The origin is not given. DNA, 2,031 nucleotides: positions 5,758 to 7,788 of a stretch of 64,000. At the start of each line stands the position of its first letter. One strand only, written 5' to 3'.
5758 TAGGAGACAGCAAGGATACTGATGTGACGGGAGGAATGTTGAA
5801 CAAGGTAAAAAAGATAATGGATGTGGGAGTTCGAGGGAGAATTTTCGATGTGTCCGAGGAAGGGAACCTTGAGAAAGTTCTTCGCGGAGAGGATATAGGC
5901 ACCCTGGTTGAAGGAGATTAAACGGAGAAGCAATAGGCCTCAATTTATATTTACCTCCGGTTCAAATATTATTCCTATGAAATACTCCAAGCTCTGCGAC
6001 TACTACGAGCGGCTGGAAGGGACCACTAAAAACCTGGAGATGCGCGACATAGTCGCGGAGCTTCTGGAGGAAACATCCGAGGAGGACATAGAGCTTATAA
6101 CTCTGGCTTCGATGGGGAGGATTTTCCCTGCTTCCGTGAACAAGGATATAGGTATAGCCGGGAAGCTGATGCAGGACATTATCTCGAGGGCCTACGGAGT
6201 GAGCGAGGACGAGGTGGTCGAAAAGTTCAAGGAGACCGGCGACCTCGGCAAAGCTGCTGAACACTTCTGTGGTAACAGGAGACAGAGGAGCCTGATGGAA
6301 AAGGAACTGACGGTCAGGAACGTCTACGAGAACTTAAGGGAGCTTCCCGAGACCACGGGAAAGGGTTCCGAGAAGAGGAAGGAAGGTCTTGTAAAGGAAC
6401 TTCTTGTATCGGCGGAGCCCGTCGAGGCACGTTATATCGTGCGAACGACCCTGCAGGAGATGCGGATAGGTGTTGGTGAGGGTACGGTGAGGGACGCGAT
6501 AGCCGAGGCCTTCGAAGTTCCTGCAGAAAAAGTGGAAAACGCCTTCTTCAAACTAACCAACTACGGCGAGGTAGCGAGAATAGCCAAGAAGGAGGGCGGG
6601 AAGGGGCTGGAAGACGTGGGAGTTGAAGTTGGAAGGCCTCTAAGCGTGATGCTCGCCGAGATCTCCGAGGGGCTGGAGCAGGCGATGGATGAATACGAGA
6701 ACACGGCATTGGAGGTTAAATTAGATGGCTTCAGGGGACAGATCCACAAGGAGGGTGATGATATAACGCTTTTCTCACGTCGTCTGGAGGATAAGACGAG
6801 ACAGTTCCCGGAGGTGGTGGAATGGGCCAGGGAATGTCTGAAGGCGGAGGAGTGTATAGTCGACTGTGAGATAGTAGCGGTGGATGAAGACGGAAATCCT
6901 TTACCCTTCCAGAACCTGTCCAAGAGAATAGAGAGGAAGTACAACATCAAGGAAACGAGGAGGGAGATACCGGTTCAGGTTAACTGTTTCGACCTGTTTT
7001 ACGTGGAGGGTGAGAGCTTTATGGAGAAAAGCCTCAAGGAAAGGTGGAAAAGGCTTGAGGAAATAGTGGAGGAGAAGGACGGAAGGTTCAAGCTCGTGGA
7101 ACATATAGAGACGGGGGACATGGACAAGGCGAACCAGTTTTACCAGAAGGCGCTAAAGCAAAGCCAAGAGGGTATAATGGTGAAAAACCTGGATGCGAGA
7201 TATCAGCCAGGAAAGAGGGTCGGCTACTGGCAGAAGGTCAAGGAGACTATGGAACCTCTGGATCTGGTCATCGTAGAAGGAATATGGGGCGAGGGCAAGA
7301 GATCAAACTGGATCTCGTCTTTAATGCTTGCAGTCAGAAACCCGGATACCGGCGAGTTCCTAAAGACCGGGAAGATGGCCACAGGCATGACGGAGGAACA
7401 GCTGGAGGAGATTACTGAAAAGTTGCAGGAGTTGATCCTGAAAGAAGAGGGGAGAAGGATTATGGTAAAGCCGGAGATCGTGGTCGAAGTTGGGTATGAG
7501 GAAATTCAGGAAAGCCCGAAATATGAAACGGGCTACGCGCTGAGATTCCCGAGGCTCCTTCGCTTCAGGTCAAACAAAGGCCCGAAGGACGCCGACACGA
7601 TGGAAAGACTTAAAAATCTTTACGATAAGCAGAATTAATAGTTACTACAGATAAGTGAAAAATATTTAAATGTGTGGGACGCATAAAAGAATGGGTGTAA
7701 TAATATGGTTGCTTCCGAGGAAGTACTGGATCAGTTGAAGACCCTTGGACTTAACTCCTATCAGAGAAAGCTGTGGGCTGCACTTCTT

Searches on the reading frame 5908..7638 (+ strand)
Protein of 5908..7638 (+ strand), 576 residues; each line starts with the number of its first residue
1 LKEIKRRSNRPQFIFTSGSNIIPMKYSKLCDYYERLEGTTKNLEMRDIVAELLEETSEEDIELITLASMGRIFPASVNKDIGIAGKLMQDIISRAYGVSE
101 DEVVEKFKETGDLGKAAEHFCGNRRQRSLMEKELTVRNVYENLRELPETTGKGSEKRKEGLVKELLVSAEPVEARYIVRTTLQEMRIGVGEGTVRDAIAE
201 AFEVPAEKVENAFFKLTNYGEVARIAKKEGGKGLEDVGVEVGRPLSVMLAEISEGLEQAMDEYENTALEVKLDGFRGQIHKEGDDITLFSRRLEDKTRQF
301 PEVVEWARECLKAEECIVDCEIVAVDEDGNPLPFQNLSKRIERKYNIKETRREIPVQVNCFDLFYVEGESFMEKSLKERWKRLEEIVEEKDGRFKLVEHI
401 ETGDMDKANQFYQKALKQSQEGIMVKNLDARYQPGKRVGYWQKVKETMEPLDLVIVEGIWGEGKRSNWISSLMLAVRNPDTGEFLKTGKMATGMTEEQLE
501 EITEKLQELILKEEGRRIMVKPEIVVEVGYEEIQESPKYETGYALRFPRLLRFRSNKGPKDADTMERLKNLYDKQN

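Call 87: search_protein_families(library=pfam, proteins=[window:5908-7638:+], max_evalue=0.00001)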
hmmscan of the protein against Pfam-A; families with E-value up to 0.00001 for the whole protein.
window:5908-7638:+ (576 aa): 3 families
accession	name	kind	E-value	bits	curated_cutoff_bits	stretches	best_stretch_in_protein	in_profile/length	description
PF01068.26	DNA_ligase_A_M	-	2.4e-59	200.9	26.2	1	248-445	2-204/204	ATP dependent DNA ligase domain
PF04675.19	DNA_ligase_A_N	-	5.7e-43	147.5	24.6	1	26-199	2-174/174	DNA ligase N terminus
PF04679.21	DNA_ligase_A_C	-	1.6e-16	61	27.5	1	465-557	1-94/94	ATP dependent DNA ligase C terminal region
